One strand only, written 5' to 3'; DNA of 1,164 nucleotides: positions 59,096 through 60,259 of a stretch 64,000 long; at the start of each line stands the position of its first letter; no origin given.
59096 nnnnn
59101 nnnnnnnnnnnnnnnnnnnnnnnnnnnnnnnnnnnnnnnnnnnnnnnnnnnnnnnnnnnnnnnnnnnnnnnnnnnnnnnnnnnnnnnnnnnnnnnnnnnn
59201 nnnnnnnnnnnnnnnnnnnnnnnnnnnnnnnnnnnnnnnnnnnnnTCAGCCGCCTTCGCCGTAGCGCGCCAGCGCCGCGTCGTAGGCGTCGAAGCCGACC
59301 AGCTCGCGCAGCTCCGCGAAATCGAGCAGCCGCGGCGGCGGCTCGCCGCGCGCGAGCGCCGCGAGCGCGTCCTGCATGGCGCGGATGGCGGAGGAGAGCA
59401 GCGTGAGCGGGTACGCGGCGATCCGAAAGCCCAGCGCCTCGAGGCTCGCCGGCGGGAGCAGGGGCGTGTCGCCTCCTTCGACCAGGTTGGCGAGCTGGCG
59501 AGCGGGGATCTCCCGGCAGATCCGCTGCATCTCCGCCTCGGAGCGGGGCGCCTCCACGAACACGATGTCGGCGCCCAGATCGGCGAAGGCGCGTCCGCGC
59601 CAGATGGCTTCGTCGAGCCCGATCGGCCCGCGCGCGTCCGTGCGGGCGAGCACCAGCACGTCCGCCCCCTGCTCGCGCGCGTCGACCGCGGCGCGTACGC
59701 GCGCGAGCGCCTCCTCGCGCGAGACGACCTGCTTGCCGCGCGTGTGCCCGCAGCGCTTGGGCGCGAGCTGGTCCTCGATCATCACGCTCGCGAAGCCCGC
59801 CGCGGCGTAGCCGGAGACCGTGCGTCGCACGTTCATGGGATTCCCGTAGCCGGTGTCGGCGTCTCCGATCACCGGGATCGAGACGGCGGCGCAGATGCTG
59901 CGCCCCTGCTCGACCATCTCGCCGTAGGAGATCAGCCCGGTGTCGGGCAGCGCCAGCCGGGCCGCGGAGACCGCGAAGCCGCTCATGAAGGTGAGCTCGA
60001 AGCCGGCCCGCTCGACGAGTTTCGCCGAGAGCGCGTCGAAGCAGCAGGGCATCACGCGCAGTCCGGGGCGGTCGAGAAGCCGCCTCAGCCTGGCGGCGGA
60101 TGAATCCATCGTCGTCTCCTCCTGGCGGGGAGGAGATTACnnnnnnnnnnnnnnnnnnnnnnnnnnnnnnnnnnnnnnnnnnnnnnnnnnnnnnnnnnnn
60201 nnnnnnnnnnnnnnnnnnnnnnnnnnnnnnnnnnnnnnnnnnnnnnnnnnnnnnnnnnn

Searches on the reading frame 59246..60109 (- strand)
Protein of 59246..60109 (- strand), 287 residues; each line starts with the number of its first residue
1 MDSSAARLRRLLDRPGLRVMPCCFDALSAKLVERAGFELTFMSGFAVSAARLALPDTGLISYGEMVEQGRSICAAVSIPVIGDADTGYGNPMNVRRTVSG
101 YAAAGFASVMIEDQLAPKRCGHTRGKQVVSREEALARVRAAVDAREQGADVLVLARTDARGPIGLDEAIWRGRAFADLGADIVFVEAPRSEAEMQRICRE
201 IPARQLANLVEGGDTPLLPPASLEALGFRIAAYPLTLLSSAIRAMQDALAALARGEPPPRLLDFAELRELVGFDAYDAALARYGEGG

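Call 3: search_protein_families(library=pfam, proteins=[window:59246-60109:-], max_evalue=0.1)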
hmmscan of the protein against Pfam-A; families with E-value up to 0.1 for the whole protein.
window:59246-60109:- (287 aa): 3 families
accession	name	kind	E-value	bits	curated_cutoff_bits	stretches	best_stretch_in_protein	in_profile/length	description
PF13714.12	PEP_mutase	-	5.7e-45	154.2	31.5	1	8-252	1-239/240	Phosphoenolpyruvate phosphomutase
PF00463.27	ICL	-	1.9e-10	40.4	26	1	78-160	150-234/526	Isocitrate lyase family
PF18604.6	PreAtp-grasp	-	0.00025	22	27.5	1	5-36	61-93/94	Pre ATP-grasp domain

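Call 38: search_protein_families(library=ncbifam, proteins=[window:59246-60109:-], max_evalue=0.001)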
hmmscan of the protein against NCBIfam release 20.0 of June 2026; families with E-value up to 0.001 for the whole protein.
window:59246-60109:- (287 aa): 8 families
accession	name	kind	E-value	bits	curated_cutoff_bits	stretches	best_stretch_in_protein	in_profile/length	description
TIGR02317.1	prpB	equivalog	3.6e-71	239.7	354.4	1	6-279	3-278/285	methylisocitrate lyase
TIGR02319.1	CPEP_Pphonmut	equivalog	4.5e-63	213.2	420.05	1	5-246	5-245/294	carboxyvinyl-carboxyphosphonate phosphorylmutase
NF008455.0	PRK11320.1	equivalog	3.3e-55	187.4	353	1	6-249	9-247/295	methylisocitrate lyase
TIGR02321.1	Pphn_pyruv_hyd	equivalog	8.9e-33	113.6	374.4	1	8-254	7-255/290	phosphonopyruvate hydrolase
TIGR02320.1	PEP_mutase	equivalog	7.6e-25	87.5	319.55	1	8-251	1-256/284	phosphoenolpyruvate mutase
NF011645.0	PRK15063.1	equivalog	5.4e-16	58.5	562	1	76-160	146-232/430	isocitrate lyase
TIGR01346.1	isocit_lyase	equivalog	5.1e-15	54.9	275.9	1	77-160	150-235/527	isocitrate lyase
NF005074.0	PRK06498.1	equivalog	3.2e-10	39.2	446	1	78-181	179-284/531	isocitrate lyase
